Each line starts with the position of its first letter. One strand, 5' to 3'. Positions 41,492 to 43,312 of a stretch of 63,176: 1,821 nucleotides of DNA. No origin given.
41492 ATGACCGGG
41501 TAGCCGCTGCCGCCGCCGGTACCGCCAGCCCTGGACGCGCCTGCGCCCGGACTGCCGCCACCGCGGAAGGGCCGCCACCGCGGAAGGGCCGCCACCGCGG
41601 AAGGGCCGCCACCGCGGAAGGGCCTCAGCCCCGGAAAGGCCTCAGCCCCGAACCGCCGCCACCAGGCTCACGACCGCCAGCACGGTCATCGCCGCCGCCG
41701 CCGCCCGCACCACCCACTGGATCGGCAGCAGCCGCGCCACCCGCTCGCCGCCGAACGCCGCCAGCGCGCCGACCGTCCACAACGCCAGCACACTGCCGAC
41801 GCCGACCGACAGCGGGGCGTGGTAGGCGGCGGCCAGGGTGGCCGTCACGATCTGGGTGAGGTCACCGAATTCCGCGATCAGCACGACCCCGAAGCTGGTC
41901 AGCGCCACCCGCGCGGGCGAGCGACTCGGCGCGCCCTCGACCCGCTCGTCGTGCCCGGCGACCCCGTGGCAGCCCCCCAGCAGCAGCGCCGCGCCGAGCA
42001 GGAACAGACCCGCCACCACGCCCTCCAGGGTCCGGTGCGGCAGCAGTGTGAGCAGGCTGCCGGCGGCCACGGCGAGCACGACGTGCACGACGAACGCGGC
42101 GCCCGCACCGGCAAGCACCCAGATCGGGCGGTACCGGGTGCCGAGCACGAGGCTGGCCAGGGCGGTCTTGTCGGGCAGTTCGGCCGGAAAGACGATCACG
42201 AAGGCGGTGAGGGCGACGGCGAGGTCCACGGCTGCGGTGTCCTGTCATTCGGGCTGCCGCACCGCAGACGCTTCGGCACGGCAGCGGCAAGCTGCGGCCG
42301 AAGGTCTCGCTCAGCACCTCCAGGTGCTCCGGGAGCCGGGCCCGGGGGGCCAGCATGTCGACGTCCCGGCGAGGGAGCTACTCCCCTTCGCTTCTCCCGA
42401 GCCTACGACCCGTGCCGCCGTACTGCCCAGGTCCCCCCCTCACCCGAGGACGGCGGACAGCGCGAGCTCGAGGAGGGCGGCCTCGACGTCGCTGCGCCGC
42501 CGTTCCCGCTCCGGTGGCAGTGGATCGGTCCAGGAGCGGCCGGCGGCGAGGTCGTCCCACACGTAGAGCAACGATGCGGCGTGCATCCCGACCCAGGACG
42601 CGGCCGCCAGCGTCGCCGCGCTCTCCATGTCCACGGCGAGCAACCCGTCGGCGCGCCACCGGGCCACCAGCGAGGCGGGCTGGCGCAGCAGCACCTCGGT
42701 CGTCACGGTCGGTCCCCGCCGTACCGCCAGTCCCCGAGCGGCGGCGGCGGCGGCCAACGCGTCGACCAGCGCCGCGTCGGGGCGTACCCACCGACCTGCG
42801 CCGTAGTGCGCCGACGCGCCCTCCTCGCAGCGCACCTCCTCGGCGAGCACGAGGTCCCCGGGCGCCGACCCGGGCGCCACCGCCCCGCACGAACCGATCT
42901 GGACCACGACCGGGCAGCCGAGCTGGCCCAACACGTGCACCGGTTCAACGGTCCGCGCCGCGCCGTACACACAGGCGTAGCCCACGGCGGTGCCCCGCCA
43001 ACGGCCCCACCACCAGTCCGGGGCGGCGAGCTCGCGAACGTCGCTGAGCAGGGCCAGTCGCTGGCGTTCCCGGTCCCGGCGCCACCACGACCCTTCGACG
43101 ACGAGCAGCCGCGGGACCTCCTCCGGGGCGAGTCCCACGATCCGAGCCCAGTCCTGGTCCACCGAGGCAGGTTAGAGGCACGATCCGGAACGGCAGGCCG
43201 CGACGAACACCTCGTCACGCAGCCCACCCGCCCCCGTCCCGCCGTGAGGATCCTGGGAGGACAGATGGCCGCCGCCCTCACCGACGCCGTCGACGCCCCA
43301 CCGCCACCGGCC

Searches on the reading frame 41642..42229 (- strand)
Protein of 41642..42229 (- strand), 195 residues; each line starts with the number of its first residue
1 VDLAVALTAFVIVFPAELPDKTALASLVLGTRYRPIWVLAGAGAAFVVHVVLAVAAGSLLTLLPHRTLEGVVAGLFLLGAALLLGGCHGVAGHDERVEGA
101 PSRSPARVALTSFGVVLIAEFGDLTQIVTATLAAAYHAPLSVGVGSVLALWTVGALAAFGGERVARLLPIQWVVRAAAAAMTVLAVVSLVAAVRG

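Call 64: search_protein_families(library=pfam, proteins=[window:41642-42229:-], max_evalue=0.001)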
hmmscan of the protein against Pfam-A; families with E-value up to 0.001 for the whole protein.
window:41642-42229:- (195 aa): 1 family
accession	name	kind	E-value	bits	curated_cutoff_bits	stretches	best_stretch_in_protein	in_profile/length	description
PF01169.24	GDT1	-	6e-34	116.7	27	2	7-78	1-73/75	Divalent cation/proton antiporter GDT1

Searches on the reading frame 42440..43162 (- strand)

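Call 64: search_protein_families(library=pfam, proteins=[window:42440-43162:-], max_evalue=0.001)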
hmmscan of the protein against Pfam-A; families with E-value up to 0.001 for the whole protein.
window:42440-43162:- (240 aa): 1 family
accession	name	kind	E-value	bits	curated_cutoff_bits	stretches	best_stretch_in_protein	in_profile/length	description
PF01048.26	PNP_UDP_1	-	9e-24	84.6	25.1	1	68-213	56-210/233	Phosphorylase superfamily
